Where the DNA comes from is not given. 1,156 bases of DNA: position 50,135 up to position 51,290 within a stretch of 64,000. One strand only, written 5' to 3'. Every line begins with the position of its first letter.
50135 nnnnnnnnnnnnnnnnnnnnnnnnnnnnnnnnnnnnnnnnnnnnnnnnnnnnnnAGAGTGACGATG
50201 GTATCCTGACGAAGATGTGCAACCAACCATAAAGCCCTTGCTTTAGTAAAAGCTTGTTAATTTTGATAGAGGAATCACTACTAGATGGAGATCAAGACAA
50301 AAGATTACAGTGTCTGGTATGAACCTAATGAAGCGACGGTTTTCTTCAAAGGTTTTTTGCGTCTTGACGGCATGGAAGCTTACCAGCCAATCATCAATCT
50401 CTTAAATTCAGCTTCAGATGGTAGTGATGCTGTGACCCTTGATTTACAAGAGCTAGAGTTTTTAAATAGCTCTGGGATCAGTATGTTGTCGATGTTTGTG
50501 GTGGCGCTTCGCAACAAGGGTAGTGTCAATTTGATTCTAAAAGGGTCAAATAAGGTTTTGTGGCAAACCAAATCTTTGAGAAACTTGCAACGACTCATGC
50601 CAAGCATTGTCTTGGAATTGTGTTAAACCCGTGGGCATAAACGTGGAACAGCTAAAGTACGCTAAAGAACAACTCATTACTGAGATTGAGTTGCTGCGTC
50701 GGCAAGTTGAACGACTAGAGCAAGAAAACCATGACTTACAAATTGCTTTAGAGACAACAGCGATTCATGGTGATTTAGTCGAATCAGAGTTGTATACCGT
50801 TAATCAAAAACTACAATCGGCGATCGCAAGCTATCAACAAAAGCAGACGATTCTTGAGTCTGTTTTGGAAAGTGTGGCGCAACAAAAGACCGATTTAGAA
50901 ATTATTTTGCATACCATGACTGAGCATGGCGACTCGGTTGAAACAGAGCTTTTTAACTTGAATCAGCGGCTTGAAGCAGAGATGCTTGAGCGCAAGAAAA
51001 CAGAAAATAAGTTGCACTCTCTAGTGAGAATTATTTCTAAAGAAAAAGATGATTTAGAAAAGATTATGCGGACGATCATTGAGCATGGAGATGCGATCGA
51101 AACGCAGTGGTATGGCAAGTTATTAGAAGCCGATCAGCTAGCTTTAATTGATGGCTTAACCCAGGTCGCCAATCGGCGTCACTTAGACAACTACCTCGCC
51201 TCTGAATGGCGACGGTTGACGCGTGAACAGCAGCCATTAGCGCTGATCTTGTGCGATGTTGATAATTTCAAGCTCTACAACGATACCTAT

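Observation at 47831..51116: Unnamed 53-residue HGD repeat shared by the adenylate cyclase (2 copies) and the diguanylate cyclase (3 copies)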

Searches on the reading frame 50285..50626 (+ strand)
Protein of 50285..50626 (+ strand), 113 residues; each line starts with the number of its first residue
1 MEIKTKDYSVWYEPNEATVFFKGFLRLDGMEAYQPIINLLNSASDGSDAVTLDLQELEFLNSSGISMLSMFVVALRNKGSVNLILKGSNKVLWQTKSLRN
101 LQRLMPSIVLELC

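Call 2: search_protein_families(library=pfam, proteins=[window:50285-50626:+], max_evalue=1)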
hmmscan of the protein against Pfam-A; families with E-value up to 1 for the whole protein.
window:50285-50626:+ (113 aa): 3 families
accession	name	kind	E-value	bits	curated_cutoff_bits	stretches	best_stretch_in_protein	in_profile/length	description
PF01740.26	STAS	-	0.00026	21.1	22.6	1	39-95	31-87/106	STAS domain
PF13466.11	STAS_2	-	0.00085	19.9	29.2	1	38-79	17-58/80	STAS domain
PF09345.15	SiaC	-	0.068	13.3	24.5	1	27-77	28-78/120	SiaC family regulatory phosphoprotein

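Call 3: search_protein_families(library=ncbifam, proteins=[window:50285-50626:+], max_evalue=1)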
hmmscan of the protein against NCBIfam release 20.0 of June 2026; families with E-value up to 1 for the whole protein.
window:50285-50626:+ (113 aa): 4 families
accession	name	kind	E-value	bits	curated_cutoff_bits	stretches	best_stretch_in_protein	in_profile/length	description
NF047705.1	slr1659_superfam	superfamily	3.2e-45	153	100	1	1-109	1-110/111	slr1659 superfamily regulator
TIGR00377.1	ant_ant_sig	superfamily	0.00022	21.1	53.45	1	40-106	35-101/108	anti-sigma factor antagonist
NF033618.0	mlaB_1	equivalog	0.0043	17.5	90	1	47-105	35-92/94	lipid asymmetry maintenance protein MlaB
NF002134.0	PRK00971.1-4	equivalog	0.072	11.8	557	1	19-98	332-407/429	glutaminase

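Call 63: search_solved_structures(query=window:50285-50623:+, max_evalue=10, show_alignments=3)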
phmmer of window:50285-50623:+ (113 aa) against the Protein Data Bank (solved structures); distinct sequences matched with E-value up to 10: 0.

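Call 75: search_solved_structures(query=A5, max_evalue=10, show_alignments=3)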
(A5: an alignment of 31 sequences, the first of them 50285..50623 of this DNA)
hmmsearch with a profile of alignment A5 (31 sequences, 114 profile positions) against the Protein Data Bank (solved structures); distinct sequences matched with E-value up to 10: 11.
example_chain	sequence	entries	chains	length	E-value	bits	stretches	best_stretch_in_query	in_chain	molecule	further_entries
3h4q_A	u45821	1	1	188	0.033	17.6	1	9-46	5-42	putative acetyltransferase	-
3t6o_A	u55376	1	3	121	0.035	17.5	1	7-75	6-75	Sulfate transporter/antisigma-factor antagonist STAS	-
1th8_B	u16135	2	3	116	0.037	17.5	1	14-69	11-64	Anti-sigma F factor antagonist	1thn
8ih8_A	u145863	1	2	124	0.06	16.8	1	36-89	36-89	Anti-sigma-F factor antagonist RsfB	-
1auz_A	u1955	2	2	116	0.17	15.3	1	21-69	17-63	SPOIIAA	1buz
1tid_B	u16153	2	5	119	0.24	14.9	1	14-69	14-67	Anti-sigma F factor antagonist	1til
1sbo_A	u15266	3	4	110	0.43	14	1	13-71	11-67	Putative anti-sigma factor antagonist TM1442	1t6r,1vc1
8p2k_Nb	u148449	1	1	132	0.56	13.6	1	17-73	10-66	Transcription factor BTF3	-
4qtp_A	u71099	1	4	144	0.83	13.1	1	38-71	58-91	Anti-sigma factor antagonist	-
7qwq_u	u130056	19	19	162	1.1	12.7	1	17-73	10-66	Isoform 2 of Transcription factor BTF3 | Transcription factor BTF3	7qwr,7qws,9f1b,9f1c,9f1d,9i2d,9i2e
8dkc_A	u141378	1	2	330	1.5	12.3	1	30-112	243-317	DNA-directed RNA polymerase subunit alpha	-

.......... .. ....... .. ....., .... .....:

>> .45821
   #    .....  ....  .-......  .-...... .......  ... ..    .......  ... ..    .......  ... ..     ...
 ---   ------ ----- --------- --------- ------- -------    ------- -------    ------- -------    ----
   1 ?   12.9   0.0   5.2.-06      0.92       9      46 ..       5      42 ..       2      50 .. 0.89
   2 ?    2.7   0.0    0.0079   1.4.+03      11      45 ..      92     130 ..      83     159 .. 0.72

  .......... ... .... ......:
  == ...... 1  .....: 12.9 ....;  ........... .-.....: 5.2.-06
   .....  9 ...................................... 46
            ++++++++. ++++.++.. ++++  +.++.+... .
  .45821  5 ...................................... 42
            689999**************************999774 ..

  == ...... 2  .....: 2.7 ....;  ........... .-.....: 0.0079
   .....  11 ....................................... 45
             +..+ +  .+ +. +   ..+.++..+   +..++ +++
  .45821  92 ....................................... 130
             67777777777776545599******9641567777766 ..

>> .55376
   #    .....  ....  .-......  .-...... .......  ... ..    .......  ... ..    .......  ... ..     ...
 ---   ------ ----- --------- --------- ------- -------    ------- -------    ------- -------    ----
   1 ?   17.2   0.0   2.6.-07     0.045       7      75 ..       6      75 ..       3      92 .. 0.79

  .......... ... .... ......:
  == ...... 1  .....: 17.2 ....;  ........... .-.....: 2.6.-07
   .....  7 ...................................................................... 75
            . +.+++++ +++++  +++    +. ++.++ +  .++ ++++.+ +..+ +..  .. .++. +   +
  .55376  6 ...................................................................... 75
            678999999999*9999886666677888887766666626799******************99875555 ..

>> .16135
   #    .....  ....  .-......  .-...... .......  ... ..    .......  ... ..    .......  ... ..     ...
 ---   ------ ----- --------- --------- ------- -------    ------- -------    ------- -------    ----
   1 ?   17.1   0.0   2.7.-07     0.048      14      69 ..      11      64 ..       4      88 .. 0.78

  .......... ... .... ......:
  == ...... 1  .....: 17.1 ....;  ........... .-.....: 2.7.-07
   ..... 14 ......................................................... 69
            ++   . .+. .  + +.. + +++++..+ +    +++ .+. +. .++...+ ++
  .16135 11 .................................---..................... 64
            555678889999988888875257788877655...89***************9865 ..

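Call 79: find_homologous_proteins(query=window:50285-50623:+, max_evalue=0.00001)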
Query window:50285-50623:+ (113 aa): 1163 proteins with E <= 0.00001 among 1165 candidates; the best 120 are listed.
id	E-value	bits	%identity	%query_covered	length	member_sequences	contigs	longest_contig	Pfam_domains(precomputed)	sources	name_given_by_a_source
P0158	3.3e-66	238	100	100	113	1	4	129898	-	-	-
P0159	1.2e-60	220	92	100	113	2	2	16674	-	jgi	-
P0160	5.5e-54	199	82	99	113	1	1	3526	-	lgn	-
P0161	3.3e-53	196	81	99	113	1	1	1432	-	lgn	-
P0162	8.1e-53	195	81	99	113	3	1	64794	-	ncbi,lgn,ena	-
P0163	6.3e-46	173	73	100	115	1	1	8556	-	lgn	-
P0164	4.0e-45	170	72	100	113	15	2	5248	-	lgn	-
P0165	5.8e-45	170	70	100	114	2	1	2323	-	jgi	jgi:hypothetical protein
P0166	7.3e-45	169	68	100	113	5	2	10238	-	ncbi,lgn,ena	ncbi:MAG TPA: STAS domain-containing protein [Candidatus Obscuribacterales bacterium]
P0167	1.3e-44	169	68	100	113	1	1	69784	-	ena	-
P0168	1.3e-44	169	70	100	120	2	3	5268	-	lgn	-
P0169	1.3e-44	169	68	100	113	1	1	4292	-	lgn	-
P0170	2.0e-44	168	71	100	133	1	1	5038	-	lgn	-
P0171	4.2e-44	167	70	98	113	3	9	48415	-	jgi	-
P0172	4.2e-44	167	68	99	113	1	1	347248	-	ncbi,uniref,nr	ncbi:hypothetical protein BST81_15065 [Leptolyngbya sp. 'hensonii']|uniref:slr1659 superfamily regul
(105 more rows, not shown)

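Call 82: find_related_loci(query=A6, collection=metagenome_contigs, flank=6000)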
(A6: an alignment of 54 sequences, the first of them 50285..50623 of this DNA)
Query A6 (113 aa) in metagenome_contigs; peptide patterns used: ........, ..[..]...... (x = any residue, [..] = any of these).
600 stretches matched a pattern (row limit reached: there are more); 449 encode a relative of the query (tblastn E <= 1e-3); the best 80 are kept; 80 distinct loci.
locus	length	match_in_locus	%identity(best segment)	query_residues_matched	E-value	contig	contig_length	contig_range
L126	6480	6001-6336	80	1-112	9e-59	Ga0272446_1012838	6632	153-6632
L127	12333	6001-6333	70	3-113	2e-50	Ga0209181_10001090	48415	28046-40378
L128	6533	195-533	66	1-113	3e-49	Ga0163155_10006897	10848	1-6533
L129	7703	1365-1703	67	1-113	1e-48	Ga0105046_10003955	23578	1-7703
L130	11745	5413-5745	67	1-111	4e-48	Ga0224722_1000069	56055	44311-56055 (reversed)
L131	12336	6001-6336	65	1-112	9e-48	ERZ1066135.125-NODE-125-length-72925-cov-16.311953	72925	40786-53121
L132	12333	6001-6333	65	3-113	2e-47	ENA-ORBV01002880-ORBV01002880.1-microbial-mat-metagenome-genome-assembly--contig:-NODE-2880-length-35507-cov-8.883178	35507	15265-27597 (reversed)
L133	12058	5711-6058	68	1-111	5e-47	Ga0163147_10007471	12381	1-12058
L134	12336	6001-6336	64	1-112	6e-47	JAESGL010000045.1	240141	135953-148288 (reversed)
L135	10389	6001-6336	66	1-112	6e-47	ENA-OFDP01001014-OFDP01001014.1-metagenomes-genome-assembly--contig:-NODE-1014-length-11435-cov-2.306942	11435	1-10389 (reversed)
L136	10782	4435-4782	68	1-111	5e-47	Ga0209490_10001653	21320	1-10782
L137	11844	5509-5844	63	1-112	1e-46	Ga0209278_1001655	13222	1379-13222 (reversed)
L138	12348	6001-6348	67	1-111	2e-46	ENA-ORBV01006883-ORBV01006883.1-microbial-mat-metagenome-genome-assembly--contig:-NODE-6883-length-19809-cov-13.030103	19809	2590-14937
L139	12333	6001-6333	63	2-112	2e-45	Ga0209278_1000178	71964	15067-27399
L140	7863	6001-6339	62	1-113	5e-45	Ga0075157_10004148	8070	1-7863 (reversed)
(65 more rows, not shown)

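Call 88: predict_structure(alignment_id=A6)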
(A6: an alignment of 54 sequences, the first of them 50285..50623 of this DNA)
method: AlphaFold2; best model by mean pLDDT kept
length: 113 residues; sequences in the alignment: 54
mean_pLDDT: 92.5   pTM: 0.86
mean pLDDT of the five models: 92.5, 90.8, 90.5, 88.4, 88.2
residues with pLDDT >= 90: 90; 70-90: 23; 50-70: 0; < 50: 0
segments of 3 or more residues with pLDDT < 50: none
pLDDT, mean of each block of 10 residues (from residue 1): 94 96 91 92 91 95 93 91 93 89 94 90
secondary structure, 60 per line:
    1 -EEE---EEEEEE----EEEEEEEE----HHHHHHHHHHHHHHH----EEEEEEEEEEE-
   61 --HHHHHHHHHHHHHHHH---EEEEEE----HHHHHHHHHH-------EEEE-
elements in order: E2-4 E8-13 E18-25 H30-44 E49-59 H63-78 E82-87 H92-101 E109-112

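Call 91: fold_search(model_id=the predicted structure, library=pdb)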
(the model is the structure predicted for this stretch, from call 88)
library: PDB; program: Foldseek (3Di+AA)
matches with E <= 10: 784; with E <= 0.001: 6
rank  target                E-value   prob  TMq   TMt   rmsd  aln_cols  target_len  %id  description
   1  7e6g_F                8.9e-05  1.00  0.73  0.69   3.1       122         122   13  Crystal structure of diguanylate cyclase SiaD in complex with its activator SiaC from Pseudomonas aeruginosa (released 2021-09-22)
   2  7e6g_D                1.3e-04  1.00  0.70  0.65   3.3       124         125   11  Crystal structure of diguanylate cyclase SiaD in complex with its activator SiaC from Pseudomonas aeruginosa (released 2021-09-22)
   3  6k4f                  4.1e-04  1.00  0.71  0.67   3.0       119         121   14  SiaC of Pseudomonas aeruginosa (released 2019-06-26)
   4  6kko_C                4.9e-04  1.00  0.72  0.66   3.0       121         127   13  The crystal structure of SiaB-SiaC complex from Pseudomonas aeruginosa (released 2020-06-10)
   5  6kko_D                6.4e-04  1.00  0.73  0.67   3.0       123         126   11  The crystal structure of SiaB-SiaC complex from Pseudomonas aeruginosa (released 2020-06-10)
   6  6kkp                  8.9e-04  1.00  0.71  0.67   3.2       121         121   12  The crystal structure of apo-SiaC from Pseudomonas aeruginosa (released 2020-06-10)
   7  7e6g_E                1.1e-03  1.00  0.70  0.66   3.2       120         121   12  Crystal structure of diguanylate cyclase SiaD in complex with its activator SiaC from Pseudomonas aeruginosa (released 2021-09-22)
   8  7e6g_C                1.5e-03  1.00  0.70  0.65   3.3       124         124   13  Crystal structure of diguanylate cyclase SiaD in complex with its activator SiaC from Pseudomonas aeruginosa (released 2021-09-22)
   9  4qtp_D                3.3e-03  1.00  0.57  0.56   6.4       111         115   17  Crystal Structure of an Anti-sigma Factor Antagonist from Mycobacterium paratuberculosis (released 2014-07-16)
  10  6xgy_B                4.6e-03  1.00  0.58  0.65   4.3       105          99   19  Crystal structure of E. coli MlaFB ABC transport subunits in the dimeric state (released 2020-07-15)
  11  8ih8_A                4.9e-03  1.00  0.65  0.64   3.5       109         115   19  anti-sigmaF factor and Anti-sigmaF factor antagonist complex(usfx-RsfB) (released 2024-02-28)
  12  4qtp_B                1.0e-02  1.00  0.57  0.55   6.5       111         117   17  Crystal Structure of an Anti-sigma Factor Antagonist from Mycobacterium paratuberculosis (released 2014-07-16)
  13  6m36_H                1.1e-02  1.00  0.66  0.73   3.2       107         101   14  The crystal structure of B. subtilis RsbV/RsbW complex in the monoclinic crystal form (released 2020-07-15)
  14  6jhk_B                1.3e-02  0.96  0.50  0.49   6.2       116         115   16  Crystal Structure of Bacillus subtilis RsbS (released 2019-09-11)
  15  4xs5_A                1.5e-02  0.99  0.54  0.52   4.3       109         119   15  Crystal structure of Sulfate transporter/antisigma-factor antagonist STAS from Dyadobacter fermentans DSM 18053 (released 2015-02-11)
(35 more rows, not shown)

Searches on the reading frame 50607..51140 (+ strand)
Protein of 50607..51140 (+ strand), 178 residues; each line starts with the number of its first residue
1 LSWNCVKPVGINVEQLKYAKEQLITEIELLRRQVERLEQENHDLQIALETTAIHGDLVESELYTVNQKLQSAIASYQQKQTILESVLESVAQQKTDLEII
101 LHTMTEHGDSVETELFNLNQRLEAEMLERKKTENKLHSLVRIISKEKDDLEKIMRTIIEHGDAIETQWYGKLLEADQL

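Call 6: search_solved_structures(query=window:50607-51140:+, max_evalue=10, show_alignments=2)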
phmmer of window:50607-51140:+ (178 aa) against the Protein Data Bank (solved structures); distinct sequences matched with E-value up to 10: 5.
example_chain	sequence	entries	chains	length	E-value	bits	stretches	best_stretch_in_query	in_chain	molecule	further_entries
1fxk_C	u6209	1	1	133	0.077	16.6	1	15-122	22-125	PROTEIN (PREFOLDIN)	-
5ce6_A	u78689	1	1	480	0.33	14.5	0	65-111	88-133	FACT-Spt16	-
2no2_A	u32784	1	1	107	0.53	13.8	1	23-97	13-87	Huntingtin-interacting protein 1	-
6snz_A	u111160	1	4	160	0.56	13.8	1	55-148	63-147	Prelamin-A/C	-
7d9n_A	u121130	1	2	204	0.79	13.3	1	80-149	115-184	Lamin-A/C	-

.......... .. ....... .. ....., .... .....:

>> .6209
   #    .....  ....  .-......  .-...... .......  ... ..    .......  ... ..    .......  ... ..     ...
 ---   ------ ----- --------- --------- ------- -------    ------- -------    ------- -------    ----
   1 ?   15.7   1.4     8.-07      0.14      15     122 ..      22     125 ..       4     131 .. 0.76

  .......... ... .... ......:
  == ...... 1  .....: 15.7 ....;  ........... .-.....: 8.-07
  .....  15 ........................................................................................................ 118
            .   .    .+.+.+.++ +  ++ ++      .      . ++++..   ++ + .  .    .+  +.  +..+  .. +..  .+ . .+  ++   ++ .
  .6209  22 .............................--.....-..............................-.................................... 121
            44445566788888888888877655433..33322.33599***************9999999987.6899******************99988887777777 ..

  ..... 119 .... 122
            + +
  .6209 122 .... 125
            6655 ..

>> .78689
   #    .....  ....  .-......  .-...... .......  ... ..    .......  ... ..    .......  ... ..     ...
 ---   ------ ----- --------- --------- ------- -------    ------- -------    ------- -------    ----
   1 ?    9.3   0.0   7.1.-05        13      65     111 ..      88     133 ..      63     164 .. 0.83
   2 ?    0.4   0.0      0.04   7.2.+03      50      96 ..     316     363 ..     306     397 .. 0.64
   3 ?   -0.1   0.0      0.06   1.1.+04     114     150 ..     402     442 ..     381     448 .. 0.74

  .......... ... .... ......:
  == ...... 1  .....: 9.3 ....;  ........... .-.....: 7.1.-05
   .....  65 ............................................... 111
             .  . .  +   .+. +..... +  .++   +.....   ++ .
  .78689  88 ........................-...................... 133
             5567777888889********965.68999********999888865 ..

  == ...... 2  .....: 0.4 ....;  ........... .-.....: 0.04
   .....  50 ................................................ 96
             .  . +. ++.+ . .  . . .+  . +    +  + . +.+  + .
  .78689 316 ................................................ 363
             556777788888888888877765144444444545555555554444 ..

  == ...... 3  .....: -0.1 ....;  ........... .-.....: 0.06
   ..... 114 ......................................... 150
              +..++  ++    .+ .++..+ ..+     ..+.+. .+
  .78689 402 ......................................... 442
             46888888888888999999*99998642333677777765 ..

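Call 7: find_homologous_proteins(query=window:50607-51140:+, max_evalue=0.001)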
Query window:50607-51140:+ (178 aa): 3 proteins with E <= 0.001 among 137 candidates.
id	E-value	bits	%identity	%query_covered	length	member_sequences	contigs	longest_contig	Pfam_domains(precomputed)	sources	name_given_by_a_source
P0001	1.8e-19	89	51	56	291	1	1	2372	PF00990.27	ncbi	-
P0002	6.6e-18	83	46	62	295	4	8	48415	PF00990.27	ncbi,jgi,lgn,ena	-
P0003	3.7e-5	42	39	54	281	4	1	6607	PF00990.27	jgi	jgi:diguanylate cyclase (GGDEF)-like protein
